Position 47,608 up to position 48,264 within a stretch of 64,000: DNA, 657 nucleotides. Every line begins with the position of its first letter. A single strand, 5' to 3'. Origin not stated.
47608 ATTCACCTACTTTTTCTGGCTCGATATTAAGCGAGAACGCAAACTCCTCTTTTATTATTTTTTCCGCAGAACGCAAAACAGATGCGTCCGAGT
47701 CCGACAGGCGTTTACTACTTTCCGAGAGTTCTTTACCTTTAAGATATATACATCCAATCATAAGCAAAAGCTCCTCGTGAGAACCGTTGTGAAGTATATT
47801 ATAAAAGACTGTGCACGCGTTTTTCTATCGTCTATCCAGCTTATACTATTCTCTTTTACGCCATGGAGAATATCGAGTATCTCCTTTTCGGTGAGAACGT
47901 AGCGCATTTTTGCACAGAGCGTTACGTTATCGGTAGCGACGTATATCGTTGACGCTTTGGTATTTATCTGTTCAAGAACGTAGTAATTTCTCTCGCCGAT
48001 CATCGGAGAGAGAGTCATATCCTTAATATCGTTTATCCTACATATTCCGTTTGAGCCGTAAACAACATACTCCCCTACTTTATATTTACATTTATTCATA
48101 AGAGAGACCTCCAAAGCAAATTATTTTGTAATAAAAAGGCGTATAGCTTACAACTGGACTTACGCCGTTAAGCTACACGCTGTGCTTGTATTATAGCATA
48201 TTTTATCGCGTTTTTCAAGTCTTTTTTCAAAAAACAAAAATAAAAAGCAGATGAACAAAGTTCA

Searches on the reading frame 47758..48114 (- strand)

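Call 7: search_protein_families(library=pfam, proteins=[window:47758-48114:-], max_evalue=1)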
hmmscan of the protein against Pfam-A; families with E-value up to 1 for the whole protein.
window:47758-48114:- (118 aa): 4 families
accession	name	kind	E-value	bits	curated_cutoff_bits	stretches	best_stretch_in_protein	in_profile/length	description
PF02559.22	CarD_TRCF_RID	-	1.4e-12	47.9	23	1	11-71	1-54/57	CarD-like/TRCF RID domain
PF22392.1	Cmr7b-like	-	0.011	16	26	1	6-87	80-165/184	Cmr7b-like, BtrG-like domain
PF20631.3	CoV_NSP13_1B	-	0.086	13.6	28.4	0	45-75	52-82/82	Coronavirus Nonstructural protein 13, 1B domain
PF02192.22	PI3K_p85B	-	0.1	12.7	27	1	29-59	21-51/76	PI3-kinase family, p85-binding domain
